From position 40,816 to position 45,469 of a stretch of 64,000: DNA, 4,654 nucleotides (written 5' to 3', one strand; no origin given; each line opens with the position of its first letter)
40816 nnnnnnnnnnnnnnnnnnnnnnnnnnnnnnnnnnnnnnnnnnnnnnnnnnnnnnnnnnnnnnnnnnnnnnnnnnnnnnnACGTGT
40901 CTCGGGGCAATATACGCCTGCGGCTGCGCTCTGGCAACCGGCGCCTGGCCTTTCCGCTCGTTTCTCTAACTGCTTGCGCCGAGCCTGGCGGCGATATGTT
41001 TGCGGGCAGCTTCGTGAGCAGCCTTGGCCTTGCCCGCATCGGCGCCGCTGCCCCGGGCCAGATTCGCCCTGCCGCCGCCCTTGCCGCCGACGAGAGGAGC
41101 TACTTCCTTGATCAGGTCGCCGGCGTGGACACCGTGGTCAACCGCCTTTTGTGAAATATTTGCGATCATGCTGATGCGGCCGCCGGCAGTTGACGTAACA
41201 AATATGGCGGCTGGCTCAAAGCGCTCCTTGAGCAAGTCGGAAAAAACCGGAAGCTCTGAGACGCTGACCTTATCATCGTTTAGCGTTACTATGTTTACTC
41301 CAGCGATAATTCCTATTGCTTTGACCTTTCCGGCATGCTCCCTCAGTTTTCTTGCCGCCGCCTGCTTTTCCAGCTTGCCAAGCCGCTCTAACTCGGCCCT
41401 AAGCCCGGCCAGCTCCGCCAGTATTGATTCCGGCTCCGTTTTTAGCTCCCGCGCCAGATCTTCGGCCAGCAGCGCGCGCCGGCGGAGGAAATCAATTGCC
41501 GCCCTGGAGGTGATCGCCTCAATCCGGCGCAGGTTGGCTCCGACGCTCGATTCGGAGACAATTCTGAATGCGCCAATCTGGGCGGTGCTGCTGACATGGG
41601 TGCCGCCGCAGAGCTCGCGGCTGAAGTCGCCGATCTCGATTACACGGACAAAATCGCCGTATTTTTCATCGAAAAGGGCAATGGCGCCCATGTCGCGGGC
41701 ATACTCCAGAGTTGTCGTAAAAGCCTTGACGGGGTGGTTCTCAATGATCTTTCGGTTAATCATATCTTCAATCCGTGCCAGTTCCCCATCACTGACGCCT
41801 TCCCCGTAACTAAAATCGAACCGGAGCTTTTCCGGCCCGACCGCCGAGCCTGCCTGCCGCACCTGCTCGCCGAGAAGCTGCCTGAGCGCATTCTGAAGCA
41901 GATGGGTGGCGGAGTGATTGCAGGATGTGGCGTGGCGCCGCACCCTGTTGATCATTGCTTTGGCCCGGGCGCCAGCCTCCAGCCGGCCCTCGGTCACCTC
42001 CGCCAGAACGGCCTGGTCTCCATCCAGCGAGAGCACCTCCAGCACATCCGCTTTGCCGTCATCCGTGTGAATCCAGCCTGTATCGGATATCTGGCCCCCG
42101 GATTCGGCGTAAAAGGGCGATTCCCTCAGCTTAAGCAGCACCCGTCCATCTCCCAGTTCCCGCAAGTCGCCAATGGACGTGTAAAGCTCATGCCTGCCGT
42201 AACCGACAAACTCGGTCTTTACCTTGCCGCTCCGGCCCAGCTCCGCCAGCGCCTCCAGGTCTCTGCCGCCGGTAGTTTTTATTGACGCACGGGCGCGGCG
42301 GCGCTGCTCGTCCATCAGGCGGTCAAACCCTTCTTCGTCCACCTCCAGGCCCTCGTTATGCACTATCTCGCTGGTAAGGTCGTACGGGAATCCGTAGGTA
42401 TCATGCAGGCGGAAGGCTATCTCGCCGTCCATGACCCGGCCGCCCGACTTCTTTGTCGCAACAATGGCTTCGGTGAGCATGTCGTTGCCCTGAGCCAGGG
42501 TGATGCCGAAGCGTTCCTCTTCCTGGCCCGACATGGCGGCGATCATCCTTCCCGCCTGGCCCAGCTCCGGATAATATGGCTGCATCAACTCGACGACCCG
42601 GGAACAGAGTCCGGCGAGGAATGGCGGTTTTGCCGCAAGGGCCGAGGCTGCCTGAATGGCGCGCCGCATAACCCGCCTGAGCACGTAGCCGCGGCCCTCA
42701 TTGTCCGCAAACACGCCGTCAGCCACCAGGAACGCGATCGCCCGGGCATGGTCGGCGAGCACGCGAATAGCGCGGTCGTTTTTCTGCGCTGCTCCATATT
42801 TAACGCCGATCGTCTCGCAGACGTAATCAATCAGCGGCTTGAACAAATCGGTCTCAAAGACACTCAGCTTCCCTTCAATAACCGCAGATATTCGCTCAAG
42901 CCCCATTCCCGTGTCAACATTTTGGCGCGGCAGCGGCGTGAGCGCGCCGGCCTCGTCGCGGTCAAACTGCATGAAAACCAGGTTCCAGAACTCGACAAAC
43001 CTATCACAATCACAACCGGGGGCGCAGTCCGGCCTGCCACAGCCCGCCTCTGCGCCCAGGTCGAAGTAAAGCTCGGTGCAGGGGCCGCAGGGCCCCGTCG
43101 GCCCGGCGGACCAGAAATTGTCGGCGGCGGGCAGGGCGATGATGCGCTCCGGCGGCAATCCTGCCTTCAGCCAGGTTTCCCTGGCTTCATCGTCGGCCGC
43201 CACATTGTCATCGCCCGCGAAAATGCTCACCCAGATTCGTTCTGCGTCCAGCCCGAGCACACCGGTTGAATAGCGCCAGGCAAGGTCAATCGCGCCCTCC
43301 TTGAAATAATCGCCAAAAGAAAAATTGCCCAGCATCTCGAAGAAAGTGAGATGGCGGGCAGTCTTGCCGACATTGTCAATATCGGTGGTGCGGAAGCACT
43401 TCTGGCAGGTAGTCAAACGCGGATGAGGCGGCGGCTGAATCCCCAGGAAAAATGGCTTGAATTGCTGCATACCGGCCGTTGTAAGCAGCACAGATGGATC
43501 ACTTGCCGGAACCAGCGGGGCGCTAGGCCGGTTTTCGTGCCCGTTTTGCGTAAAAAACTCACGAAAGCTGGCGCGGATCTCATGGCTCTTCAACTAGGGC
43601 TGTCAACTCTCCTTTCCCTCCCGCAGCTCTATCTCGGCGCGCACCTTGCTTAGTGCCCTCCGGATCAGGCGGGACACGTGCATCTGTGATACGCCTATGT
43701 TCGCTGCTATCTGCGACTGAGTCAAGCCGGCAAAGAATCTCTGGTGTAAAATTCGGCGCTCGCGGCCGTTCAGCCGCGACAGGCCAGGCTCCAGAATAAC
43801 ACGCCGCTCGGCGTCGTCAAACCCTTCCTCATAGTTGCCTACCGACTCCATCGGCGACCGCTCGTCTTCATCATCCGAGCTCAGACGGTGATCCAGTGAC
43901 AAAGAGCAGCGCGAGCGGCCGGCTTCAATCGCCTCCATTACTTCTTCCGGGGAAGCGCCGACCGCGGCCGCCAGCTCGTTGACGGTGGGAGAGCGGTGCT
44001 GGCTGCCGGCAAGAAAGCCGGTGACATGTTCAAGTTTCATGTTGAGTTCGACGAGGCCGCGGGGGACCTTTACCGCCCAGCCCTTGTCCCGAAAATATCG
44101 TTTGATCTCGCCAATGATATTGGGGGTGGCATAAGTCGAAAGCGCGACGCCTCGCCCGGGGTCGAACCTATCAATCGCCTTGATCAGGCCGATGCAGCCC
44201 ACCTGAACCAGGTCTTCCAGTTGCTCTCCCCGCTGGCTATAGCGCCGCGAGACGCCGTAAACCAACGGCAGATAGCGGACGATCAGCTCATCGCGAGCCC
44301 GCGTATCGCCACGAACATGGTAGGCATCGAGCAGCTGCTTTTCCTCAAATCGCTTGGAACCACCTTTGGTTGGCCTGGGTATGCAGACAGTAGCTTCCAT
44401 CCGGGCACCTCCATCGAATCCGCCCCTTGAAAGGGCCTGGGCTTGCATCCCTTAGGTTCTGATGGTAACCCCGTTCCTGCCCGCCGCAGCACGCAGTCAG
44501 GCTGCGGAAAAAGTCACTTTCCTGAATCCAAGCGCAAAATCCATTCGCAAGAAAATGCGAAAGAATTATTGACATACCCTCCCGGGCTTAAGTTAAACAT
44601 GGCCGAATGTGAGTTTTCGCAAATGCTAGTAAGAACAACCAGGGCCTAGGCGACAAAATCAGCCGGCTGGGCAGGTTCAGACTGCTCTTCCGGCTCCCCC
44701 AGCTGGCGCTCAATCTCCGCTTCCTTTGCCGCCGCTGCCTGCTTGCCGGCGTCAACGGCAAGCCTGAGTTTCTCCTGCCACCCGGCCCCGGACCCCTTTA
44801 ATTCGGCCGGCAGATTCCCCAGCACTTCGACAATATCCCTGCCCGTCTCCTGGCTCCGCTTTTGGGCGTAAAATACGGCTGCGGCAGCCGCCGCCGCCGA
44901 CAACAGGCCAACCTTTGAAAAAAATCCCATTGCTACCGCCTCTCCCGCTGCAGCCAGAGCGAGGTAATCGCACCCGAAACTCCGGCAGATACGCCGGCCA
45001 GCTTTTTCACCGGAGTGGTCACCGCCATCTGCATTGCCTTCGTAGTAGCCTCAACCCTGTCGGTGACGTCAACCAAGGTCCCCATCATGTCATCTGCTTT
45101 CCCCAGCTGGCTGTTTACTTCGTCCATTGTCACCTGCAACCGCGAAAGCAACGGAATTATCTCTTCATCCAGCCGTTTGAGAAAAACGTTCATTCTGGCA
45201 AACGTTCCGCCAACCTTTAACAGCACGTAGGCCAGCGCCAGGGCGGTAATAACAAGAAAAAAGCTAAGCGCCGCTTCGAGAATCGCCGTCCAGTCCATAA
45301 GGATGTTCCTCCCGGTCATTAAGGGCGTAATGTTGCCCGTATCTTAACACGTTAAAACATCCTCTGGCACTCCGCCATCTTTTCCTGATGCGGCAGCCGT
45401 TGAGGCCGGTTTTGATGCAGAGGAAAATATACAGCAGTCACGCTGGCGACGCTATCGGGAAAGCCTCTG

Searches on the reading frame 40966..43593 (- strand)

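Call 52: search_protein_families(library=pfam, proteins=[window:40966-43593:-], max_evalue=0.00001)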
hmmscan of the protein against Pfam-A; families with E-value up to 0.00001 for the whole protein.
window:40966-43593:- (875 aa): 3 families
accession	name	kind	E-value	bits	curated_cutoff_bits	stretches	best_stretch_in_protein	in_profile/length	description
PF01411.24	tRNA-synt_2c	-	1.5e-172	575.4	30.3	1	5-550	1-550/552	tRNA synthetases class II (A)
PF07973.19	tRNA_SAD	-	3e-19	69.1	24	1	649-692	1-44/44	Threonyl and Alanyl tRNA synthetase second additional domain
PF02272.25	DHHA1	-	4.7e-11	43.5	25.9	1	768-867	4-100/102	DHHA1 domain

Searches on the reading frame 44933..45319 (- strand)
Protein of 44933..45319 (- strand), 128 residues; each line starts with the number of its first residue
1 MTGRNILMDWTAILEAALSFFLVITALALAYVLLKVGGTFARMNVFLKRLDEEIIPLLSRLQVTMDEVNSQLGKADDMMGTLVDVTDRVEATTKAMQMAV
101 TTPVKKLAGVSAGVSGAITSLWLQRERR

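Call 52: search_protein_families(library=pfam, proteins=[window:44933-45319:-], max_evalue=0.00001)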
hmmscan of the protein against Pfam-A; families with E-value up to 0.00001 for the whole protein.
window:44933-45319:- (128 aa): 1 family
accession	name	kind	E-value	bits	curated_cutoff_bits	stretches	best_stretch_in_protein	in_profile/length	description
PF06103.16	DUF948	-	2.2e-07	31.4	37.2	0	16-95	6-83/89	Bacterial protein of unknown function (DUF948)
